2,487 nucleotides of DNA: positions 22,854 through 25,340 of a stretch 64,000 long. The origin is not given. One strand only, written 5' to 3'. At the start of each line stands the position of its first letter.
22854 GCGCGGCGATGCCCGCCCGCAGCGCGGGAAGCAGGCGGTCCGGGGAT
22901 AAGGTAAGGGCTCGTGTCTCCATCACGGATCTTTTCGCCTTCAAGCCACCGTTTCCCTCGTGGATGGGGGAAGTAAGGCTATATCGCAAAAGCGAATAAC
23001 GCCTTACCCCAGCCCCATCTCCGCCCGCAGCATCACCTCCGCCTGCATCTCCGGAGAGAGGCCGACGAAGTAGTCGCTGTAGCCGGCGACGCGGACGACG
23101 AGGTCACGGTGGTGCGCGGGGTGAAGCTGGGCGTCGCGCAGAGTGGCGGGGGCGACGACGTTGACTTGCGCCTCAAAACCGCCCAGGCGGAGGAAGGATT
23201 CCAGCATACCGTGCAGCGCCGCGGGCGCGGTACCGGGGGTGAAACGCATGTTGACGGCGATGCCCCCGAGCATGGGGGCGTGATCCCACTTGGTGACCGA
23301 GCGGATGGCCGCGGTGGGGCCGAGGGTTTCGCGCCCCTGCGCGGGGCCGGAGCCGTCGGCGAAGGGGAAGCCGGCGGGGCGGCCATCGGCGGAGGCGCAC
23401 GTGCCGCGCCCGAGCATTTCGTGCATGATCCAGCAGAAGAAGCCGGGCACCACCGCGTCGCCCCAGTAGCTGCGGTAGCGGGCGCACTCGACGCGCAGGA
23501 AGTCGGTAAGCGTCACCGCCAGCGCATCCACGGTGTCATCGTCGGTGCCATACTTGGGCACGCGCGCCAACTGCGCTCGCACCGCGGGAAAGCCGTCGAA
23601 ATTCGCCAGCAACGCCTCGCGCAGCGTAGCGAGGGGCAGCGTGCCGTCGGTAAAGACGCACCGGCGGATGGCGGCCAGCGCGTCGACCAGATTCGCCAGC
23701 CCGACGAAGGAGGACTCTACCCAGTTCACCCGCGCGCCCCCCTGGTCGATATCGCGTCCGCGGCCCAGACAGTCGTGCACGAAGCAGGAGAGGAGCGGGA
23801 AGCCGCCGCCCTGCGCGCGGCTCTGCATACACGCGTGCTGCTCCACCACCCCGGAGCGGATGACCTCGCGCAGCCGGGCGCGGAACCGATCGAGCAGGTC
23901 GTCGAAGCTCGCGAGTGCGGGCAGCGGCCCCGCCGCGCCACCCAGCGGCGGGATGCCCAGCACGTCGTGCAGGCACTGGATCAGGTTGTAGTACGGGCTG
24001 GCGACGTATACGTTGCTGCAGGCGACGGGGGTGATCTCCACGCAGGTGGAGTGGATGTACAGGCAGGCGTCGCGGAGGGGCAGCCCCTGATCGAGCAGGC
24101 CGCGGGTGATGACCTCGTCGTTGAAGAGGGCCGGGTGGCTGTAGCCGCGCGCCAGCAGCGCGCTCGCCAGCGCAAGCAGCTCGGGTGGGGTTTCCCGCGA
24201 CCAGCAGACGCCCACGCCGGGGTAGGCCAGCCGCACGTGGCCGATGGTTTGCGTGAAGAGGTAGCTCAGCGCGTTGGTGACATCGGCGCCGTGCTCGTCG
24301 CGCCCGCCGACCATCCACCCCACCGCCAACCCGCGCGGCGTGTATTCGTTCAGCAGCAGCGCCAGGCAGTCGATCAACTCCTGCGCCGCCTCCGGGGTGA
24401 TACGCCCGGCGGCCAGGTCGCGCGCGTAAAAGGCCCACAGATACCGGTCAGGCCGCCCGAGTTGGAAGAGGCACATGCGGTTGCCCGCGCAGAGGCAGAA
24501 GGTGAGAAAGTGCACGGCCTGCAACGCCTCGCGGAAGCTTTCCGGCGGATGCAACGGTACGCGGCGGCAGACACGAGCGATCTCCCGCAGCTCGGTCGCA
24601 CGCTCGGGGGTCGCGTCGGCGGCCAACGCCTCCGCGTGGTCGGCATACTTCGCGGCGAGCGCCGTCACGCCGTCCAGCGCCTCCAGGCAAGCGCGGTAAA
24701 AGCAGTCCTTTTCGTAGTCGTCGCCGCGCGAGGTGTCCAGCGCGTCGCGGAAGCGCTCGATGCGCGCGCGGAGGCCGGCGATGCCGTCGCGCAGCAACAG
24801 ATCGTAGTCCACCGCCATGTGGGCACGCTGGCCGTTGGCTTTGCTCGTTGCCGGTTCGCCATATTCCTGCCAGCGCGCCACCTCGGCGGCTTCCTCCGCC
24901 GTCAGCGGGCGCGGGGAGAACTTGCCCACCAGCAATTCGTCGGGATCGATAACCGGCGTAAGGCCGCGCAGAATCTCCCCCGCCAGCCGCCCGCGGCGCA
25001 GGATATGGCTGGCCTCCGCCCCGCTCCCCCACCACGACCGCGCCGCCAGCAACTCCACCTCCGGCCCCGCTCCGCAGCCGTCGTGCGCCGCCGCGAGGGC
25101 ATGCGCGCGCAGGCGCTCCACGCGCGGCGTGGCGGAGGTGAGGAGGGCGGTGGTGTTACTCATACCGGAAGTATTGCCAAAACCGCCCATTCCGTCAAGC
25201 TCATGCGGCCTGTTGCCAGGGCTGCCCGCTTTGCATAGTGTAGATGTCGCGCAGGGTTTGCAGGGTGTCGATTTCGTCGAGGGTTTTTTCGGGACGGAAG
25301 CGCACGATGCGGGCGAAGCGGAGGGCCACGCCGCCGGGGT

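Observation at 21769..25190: Glycyl-radical enzyme with no activase in the window, paired with a URO-D-like protein and preceded by an ATP-dependent DNA ligase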

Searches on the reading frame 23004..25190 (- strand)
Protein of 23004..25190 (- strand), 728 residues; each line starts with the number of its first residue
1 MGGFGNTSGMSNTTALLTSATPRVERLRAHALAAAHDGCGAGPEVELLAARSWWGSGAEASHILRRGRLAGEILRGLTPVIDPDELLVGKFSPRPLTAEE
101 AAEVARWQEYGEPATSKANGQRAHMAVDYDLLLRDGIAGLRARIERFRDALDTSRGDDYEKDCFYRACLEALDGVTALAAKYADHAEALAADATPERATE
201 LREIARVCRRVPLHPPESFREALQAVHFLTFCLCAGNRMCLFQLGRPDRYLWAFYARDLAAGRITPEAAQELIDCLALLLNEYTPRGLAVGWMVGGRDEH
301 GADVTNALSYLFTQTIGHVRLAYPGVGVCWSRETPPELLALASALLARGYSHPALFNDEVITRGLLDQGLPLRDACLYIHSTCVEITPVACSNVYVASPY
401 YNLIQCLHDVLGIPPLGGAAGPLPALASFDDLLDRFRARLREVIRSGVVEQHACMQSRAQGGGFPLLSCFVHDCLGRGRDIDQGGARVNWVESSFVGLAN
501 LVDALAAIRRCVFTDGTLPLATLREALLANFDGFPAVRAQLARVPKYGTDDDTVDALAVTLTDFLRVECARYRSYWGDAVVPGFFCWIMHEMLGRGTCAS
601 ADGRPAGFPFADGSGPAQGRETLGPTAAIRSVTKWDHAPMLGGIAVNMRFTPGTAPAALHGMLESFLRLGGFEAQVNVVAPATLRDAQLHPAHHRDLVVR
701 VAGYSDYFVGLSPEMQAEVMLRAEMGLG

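Call 3: search_protein_families(library=pfam, proteins=[window:23004-25190:-], max_evalue=0.01)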
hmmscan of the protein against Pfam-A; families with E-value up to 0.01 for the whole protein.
window:23004-25190:- (728 aa): 2 families
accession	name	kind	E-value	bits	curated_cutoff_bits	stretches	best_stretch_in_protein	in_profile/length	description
PF02901.20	PFL-like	-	3.9e-108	363.2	24.3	1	119-592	154-645/647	Pyruvate formate lyase-like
PF01228.26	Gly_radical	-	9e-21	74.8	22.2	1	610-709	1-106/106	Glycine radical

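Call 4: search_protein_families(library=ncbifam, proteins=[window:23004-25190:-], max_evalue=0.01)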
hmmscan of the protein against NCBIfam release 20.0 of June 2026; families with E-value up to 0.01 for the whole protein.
window:23004-25190:- (728 aa): 12 families
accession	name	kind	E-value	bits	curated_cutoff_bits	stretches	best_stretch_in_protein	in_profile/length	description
TIGR01774.1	PFL2-3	subfamily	1.6e-118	397.1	678.2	1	121-725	154-784/786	formate C-acetyltransferase/glycerol dehydratase family glycyl radical enzyme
NF043068.1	glycl_HYPD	equivalog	5.6e-89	299.2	1100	1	129-724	159-781/784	trans-4-hydroxy-L-proline dehydratase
TIGR04394.1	choline_CutC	equivalog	7.2e-89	299.3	1050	1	128-723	163-784/789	choline trimethylamine-lyase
NF048011.1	SfplDhtHpsGDes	equivalog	2e-87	294.3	1000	1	127-724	188-818/821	(2S)-3-sulfopropanediol dehydratase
NF007437.0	PRK09983.1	equivalog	1.7e-82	277.8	1109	1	121-724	153-762/765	formate C-acetyltransferase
NF048009.1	SfplDhtHpfGKleb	equivalog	8.7e-76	255.6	1000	1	123-725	183-822/824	(2S)-3-sulfopropanediol dehydratase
NF033718.1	indole_decarb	equivalog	6e-67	226.5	1100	2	128-533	220-645/868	indoleacetate decarboxylase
NF033715.1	glycyl_HPDL_Lrg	equivalog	4.7e-59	200.1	1150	3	540-724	709-898/901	4-hydroxyphenylacetate decarboxylase large subunit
TIGR01255.1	pyr_form_ly_1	equivalog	4.5e-21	75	994.2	2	541-722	545-738/744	formate C-acetyltransferase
NF038360.1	rad_fix_GrcA3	exception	8.4e-11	41.8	158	1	659-722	9-72/78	autonomous glycyl radical cofactor GrcA3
NF008341.1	PRK11127.1-1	equivalog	8.9e-09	35.2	145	1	670-722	22-74/80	autonomous glycyl radical cofactor GrcA2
TIGR04365.1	spare_glycyl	equivalog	2.4e-06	27.8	170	1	670-722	68-120/126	autonomous glycyl radical cofactor GrcA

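Call 10: find_related_loci(query=window:23004-25190:-, collection=genome_contigs, flank=8000)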
Query window:23004-25190:- (728 aa) in genome_contigs; peptide patterns used: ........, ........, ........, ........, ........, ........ (x = any residue, [..] = any of these).
30 stretches matched a pattern; 10 encode a relative of the query (tblastn E <= 1e-3); 10 distinct loci.
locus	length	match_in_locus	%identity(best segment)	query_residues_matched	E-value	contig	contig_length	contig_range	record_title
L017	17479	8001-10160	64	12-725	0e+0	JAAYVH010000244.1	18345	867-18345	MAG: Chthonomonadales bacterium isolate AS27yjCOA_40 155620_AS27, whole genome shotgun sequence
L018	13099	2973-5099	64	23-725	0e+0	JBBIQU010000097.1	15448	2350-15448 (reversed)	MAG: Chthonomonadales bacterium isolate PBS170224_bin_333 NODE_1368_length_15448_cov_5.365101, whole genome shotgun sequ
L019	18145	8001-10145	59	19-724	0e+0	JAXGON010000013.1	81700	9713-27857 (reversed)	MAG: Anaerolineae bacterium isolate AnMBR.bin280 bin280_13, whole genome shotgun sequence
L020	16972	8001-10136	59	20-724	0e+0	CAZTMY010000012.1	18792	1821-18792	MAG TPA_asm: uncultured Anaerolineales bacterium isolate binchicken_co19_534 genome assembly, contig: NODE_4661_length_1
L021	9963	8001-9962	58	20-667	0e+0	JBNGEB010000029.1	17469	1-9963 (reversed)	MAG: Anaerolineae bacterium isolate E05-057 bin20.fa-29, whole genome shotgun sequence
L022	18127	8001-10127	48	16-727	0e+0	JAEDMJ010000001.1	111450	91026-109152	MAG: Clostridiales bacterium isolate MAG263 NODE_45_length_111450_cov_6.391508, whole genome shotgun sequence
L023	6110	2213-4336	46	19-724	3e-171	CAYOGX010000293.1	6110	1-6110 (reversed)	MAG TPA_asm: uncultured Planctomycetales bacterium isolate binchicken_co334_64 genome assembly, contig: NODE_25648_lengt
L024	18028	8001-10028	46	43-725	4e-161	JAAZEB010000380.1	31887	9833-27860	MAG: Armatimonadota bacterium isolate AS09scLD_256 389262_AS09, whole genome shotgun sequence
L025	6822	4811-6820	42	60-711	5e-156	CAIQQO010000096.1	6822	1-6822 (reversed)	uncultured bacterium isolate LJ_bin-0733 genome assembly, contig: bin-0733:096/497, whole genome shotgun sequence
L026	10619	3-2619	29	113-727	7e-61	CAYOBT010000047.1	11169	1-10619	MAG TPA_asm: uncultured Anaerolineales bacterium isolate binchicken_co334_27 genome assembly, contig: NODE_10758_length_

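Call 11: find_homologous_proteins(query=window:23004-25190:-, max_evalue=1e-20)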
Query window:23004-25190:- (728 aa): 762 proteins with E <= 1e-20 among 8000 candidates; the best 120 are listed.
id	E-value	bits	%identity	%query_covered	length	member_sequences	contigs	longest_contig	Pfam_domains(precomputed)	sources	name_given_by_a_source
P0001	0.0e+0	1675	100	100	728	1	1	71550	PF02901.21,PF01228.27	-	-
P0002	0.0e+0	1315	79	99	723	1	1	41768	PF02901.21,PF01228.27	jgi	jgi:formate C-acetyltransferase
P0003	0.0e+0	1143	73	99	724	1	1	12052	PF02901.21,PF01228.27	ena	-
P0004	0.0e+0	1137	70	99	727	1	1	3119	PF02901.21,PF01228.27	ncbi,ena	-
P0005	0.0e+0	1128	71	98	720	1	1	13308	PF02901.21,PF01228.27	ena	-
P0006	0.0e+0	1125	69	98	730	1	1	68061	PF02901.21,PF01228.27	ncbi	ncbi:MAG: pyruvate formate lyase family protein [Armatimonadota bacterium]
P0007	0.0e+0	1123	70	98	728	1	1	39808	PF02901.21,PF01228.27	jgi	jgi:pyruvate-formate lyase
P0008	0.0e+0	1115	71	98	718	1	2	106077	PF02901.21,PF01228.27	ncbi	ncbi:MAG: pyruvate formate lyase family protein [Armatimonadota bacterium]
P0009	0.0e+0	1114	71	98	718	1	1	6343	PF02901.21,PF01228.27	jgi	-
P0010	0.0e+0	1112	70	98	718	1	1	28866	PF02901.21,PF01228.27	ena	-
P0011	0.0e+0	1109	70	98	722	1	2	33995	PF02901.21,PF01228.27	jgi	-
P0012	0.0e+0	1103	68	98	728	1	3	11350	PF02901.21,PF01228.27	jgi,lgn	-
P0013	0.0e+0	1099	69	98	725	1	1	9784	PF02901.21,PF01228.27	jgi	jgi:formate C-acetyltransferase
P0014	0.0e+0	1095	68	98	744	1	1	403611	PF02901.21,PF01228.27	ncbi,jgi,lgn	ncbi:MAG TPA: pyruvate formate lyase family protein [Capsulimonadaceae bacterium]|jgi:formate C-acet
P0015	0.0e+0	1092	69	99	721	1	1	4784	PF02901.21,PF01228.27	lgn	-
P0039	4.8e-267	906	61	96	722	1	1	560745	PF02901.21,PF01228.27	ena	-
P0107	5.1e-251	853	54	97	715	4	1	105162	PF02901.21,PF01228.27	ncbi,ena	-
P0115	2.2e-247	841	56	97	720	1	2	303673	PF02901.21,PF01228.27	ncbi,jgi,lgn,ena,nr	ncbi:MAG: hypothetical protein GXY52_01925 [Chloroflexi bacterium]|nr:hypothetical protein [Chlorofl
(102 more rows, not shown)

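Call 14: find_encoding_contigs(protein=P0002, flank=8000, max_places=2)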
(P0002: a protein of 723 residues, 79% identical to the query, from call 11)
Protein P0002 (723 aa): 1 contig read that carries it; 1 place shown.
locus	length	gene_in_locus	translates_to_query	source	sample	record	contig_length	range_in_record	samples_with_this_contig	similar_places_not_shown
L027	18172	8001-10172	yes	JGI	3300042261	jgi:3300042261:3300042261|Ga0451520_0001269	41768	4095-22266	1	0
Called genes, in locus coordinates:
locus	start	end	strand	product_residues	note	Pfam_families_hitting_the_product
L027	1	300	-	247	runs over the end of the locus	PF01261:AP_endonuc_2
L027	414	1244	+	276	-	-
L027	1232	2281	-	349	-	-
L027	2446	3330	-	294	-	PF00701:DHDPS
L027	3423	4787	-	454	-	PF00696:AA_kinase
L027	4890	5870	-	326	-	PF01118:Semialdhyde_dh, PF02774:Semialdhyde_dhC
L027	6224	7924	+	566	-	PF04675:DNA_ligase_A_N, PF01068:DNA_ligase_A_M, PF04679:DNA_ligase_A_C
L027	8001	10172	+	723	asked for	PF02901:PFL-like, PF01228:Gly_radical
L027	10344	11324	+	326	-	-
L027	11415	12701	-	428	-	-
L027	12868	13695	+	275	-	-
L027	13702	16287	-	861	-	PF25788:Ig_Rha78A_N, PF08531:Bac_rhamnosid_N, PF05592:Bac_rhamnosid, PF17389:Bac_rhamnosid6H, PF17390:Bac_rhamnosid_C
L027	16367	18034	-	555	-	PF03063:Prismane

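Call 15: find_encoding_contigs(protein=P0008, flank=8000, max_places=2)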
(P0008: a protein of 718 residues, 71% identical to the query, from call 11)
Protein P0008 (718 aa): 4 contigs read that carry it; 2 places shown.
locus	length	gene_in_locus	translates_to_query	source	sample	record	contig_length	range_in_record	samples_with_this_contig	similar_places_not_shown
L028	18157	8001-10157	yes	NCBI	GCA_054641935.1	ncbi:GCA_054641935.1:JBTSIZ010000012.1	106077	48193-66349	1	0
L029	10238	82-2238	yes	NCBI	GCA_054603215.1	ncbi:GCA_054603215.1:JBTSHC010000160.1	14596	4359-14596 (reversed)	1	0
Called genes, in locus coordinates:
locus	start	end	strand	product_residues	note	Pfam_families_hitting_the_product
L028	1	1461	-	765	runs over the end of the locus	-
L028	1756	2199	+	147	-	-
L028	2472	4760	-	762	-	-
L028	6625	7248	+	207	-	PF01738:DLH (weak)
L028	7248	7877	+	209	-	PF03167:UDG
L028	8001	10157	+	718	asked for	PF02901:PFL-like, PF01228:Gly_radical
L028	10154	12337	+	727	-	PF02901:PFL-like, PF01228:Gly_radical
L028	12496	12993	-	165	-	PF07963:N_methyl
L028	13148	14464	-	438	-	PF04542:Sigma70_r2, PF04539:Sigma70_r3, PF08281:Sigma70_r4_2 (weak), PF04545:Sigma70_r4 (weak), PF00990:GGDEF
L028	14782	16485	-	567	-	PF00587:tRNA-synt_2b, PF04073:tRNA_edit, PF03129:HGTP_anticodon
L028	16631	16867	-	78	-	-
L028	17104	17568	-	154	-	-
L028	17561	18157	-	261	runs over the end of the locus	PF04029:2-ph_phosp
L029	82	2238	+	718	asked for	PF02901:PFL-like, PF01228:Gly_radical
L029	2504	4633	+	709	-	PF02901:PFL-like, PF01228:Gly_radical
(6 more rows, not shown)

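Call 16: find_encoding_contigs(protein=P0014, flank=8000, max_places=2)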
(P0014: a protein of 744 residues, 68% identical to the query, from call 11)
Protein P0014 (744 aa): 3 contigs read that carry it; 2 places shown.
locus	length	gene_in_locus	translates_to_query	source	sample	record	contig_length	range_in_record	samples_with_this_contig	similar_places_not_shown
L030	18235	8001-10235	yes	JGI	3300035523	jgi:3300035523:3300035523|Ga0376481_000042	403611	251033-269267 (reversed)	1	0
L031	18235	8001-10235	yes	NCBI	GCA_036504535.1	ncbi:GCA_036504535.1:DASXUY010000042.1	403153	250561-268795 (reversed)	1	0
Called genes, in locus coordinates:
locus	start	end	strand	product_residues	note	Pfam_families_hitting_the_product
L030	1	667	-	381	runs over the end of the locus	PF00392:GntR, PF13377:Peripla_BP_3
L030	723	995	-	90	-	-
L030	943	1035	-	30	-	-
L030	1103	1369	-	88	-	-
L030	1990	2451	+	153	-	PF10604:Polyketide_cyc2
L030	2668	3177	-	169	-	PF12867:DinB_2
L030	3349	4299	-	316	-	-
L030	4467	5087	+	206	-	PF14686:fn3_3 (weak), PF09430:EMC7_beta-sandw (faint), PF13620:CarboxypepD_reg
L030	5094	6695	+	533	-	PF14827:dCache_3 (weak), PF17203:sCache_3_2 (weak), PF13487:HD_5, PF01966:HD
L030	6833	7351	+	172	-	-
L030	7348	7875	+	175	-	-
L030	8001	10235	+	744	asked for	PF02901:PFL-like, PF01228:Gly_radical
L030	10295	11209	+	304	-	PF13353:Fer4_12, PF12838:Fer4_7 (faint), PF13237:Fer4_10 (faint), PF00037:Fer4 (faint), PF12837:Fer4_6 (weak), PF04055:Radical_SAM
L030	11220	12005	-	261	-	PF02735:Ku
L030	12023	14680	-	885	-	PF13298:LigD_N, PF01068:DNA_ligase_A_M, PF04679:DNA_ligase_A_C, PF21686:LigD_Prim-Pol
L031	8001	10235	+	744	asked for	PF02901:PFL-like, PF01228:Gly_radical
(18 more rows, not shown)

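Call 18: find_encoding_contigs(protein=P0006, flank=8000, max_places=1)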
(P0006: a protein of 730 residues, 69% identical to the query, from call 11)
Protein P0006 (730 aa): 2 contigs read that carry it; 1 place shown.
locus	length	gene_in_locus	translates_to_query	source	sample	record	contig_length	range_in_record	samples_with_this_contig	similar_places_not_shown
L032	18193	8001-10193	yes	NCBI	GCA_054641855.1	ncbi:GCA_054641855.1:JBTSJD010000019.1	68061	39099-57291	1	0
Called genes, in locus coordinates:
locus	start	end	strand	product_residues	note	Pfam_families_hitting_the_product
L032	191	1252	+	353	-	PF01380:SIS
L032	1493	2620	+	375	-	PF00155:Aminotran_1_2, PF01041:DegT_DnrJ_EryC1, PF01212:Beta_elim_lyase, PF01053:Cys_Met_Meta_PP (weak)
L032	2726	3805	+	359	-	PF01408:GFO_IDH_MocA, PF22725:GFO_IDH_MocA_C3 (faint)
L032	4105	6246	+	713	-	PF23381:Beta-prop_IFT122_1st, PF23414:Beta-prop_EML_2, PF24807:WD40_CDC20-Fz, PF24814:WD40_Prp19, PF24817:WD40_WDHD1_1st, PF25174:Beta-prop_THOC3, PF25173:Beta-prop_WDR3_1st, PF25175:Beta-prop_WDR5, +29 more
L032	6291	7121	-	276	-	PF02811:PHP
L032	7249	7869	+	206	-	PF02777:Sod_Fe_C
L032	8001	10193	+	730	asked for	PF02901:PFL-like, PF01228:Gly_radical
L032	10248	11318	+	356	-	PF00437:T2SSE, PF25199:nSTAND_NTPase5 (faint)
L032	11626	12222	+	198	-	PF00156:Pribosyltran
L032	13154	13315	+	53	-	PF02748:PyrI_C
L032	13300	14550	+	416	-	PF01979:Amidohydro_1, PF12890:DHOase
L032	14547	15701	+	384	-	PF00988:CPSase_sm_chain, PF00117:GATase, PF07722:Peptidase_C26 (weak)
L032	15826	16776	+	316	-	PF01934:HepT-like (weak)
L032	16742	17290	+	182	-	PF00293:NUDIX (weak)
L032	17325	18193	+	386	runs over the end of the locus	PF00248:Aldo_ket_red, PF13183:Fer4_8 (weak), PF13187:Fer4_9 (weak), PF13237:Fer4_10 (faint), PF13534:Fer4_17 (weak)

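Call 19: find_encoding_contigs(protein=P0007, flank=8000, max_places=1)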
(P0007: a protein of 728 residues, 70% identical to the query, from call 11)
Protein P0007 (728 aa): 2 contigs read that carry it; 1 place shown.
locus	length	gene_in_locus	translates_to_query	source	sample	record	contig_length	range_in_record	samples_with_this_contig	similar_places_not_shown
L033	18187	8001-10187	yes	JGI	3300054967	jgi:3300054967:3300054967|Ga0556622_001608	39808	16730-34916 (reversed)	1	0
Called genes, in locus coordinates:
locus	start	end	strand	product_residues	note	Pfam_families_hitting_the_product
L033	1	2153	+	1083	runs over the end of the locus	PF01734:Patatin, PF11856:DUF3376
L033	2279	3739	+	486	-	PF20254:DMFA2_C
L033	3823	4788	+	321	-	PF00532:Peripla_BP_1, PF13407:Peripla_BP_4, PF13458:Peripla_BP_6 (weak), PF13377:Peripla_BP_3 (weak)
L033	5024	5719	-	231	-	-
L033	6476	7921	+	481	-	PF13204:Apiosidase (faint), PF19815:DUF6298, PF12904:Collagen_bind_2 (weak)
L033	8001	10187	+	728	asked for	PF02901:PFL-like, PF01228:Gly_radical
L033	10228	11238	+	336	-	PF13353:Fer4_12, PF04055:Radical_SAM, PF12837:Fer4_6 (faint), PF13237:Fer4_10 (weak), PF14697:Fer4_21 (weak), PF12838:Fer4_7 (weak), PF13187:Fer4_9 (weak), PF00037:Fer4 (weak)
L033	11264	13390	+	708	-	-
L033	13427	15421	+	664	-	PF08305:NPCBM, PF05345:He_PIG (weak), PF16499:Melibiase_2, PF17801:Melibiase_C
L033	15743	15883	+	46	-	-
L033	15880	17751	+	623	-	PF01555:N6_N4_Mtase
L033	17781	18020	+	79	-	-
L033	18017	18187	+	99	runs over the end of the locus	PF15919:HicB_lk_antitox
